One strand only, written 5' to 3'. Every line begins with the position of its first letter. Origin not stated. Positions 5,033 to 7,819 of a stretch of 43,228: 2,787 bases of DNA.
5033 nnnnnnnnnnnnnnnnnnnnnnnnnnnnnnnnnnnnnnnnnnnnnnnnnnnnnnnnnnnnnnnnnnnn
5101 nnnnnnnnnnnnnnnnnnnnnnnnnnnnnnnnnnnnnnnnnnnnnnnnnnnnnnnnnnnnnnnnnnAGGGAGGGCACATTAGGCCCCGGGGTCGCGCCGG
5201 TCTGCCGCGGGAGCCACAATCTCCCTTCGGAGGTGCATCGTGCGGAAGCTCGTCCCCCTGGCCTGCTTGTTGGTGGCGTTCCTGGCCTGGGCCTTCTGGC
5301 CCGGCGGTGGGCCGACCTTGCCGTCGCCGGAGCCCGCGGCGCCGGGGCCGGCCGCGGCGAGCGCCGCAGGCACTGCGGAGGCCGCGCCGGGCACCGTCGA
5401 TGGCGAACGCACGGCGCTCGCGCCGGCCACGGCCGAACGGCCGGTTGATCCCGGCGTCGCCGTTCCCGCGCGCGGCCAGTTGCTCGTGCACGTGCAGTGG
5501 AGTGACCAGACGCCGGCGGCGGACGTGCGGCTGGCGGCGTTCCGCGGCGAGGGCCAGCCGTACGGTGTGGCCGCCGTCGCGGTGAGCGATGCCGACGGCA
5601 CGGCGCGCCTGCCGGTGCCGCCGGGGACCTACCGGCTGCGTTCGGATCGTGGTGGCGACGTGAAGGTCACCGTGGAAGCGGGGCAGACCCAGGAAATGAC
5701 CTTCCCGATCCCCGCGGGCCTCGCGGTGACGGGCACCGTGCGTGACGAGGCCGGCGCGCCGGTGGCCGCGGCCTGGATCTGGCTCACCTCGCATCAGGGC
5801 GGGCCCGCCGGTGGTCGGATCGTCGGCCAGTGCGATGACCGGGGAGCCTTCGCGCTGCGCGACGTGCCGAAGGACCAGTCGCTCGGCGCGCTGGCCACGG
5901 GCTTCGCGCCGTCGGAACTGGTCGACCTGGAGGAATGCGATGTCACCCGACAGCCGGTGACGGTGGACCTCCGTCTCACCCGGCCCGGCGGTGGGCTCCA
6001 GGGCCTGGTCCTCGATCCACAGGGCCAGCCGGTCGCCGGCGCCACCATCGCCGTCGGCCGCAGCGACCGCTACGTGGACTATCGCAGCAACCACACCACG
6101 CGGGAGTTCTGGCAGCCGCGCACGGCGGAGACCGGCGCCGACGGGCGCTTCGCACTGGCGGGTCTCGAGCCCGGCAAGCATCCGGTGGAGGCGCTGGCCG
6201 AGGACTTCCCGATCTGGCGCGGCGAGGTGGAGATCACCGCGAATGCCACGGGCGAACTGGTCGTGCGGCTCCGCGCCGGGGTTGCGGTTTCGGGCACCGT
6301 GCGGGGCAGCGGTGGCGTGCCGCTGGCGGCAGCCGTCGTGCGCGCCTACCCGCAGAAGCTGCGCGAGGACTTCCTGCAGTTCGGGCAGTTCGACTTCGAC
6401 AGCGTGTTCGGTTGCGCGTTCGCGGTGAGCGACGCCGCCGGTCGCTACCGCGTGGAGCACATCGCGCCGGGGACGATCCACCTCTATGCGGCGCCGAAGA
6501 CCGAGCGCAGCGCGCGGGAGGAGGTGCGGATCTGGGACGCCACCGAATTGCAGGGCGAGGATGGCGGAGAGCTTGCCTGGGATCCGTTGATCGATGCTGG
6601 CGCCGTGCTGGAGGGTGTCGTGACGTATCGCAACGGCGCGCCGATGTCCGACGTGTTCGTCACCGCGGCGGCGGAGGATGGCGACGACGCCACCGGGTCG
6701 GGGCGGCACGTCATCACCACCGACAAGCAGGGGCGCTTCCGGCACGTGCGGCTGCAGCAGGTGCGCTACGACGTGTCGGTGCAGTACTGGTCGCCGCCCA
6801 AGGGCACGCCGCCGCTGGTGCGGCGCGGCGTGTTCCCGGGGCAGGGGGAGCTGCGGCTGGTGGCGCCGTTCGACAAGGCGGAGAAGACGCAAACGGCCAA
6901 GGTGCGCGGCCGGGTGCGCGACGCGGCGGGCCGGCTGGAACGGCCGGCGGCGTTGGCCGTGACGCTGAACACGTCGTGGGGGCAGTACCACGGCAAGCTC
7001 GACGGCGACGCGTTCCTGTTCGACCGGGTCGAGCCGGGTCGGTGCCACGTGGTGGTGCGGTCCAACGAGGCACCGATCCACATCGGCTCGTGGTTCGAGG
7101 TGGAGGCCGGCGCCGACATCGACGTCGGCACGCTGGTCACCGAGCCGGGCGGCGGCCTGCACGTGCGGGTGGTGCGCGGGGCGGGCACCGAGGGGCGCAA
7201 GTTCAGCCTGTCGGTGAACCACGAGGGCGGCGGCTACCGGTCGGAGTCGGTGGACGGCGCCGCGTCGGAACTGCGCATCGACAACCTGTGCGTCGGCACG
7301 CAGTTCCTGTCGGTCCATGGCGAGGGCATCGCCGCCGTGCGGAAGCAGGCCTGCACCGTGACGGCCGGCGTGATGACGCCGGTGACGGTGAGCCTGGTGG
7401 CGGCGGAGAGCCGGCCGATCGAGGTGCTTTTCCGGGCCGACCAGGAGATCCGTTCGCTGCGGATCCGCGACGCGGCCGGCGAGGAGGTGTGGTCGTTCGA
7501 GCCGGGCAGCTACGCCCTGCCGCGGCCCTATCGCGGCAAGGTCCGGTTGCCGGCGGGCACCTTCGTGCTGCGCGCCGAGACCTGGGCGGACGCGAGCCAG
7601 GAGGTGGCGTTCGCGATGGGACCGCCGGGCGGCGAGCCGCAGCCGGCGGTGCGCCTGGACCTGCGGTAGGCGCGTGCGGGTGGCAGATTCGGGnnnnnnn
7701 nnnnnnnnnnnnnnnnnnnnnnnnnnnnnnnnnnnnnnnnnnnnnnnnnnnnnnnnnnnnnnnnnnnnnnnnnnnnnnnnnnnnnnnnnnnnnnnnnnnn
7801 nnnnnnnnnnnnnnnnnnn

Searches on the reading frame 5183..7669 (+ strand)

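Call 12: search_protein_families(library=pfam, max_evalue=0.001, proteins=[window:5183-7669:+])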
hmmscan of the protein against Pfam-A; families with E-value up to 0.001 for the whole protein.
window:5183-7669:+ (828 aa): 7 families
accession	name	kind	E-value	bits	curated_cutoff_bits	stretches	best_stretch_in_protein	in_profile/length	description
PF13620.12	CarboxypepD_reg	-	8.8e-42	141.8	32.3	4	272-363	2-81/82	Carboxypeptidase regulatory-like domain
PF00775.27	Dioxygenase_C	-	3.5e-08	33.6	27.3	0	272-336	32-99/182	Dioxygenase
PF02369.22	Big_1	-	7.1e-08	32.9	34.9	0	273-335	22-76/93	Bacterial Ig-like domain (group 1)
PF10670.15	DUF4198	-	5.2e-07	30.4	34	0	269-340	146-208/209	Domain of unknown function (DUF4198)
PF13715.12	CarbopepD_reg_2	-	1.5e-06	28.6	32.2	0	182-244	1-58/88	CarboxypepD_reg-like domain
PF20598.4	DUF6795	-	8.8e-05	23.2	27.4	0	477-520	2-42/103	Domain of unknown function (DUF6795)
PF14686.12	fn3_3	-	0.00017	21.7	24.4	0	297-357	15-73/75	Polysaccharide lyase family 4, domain II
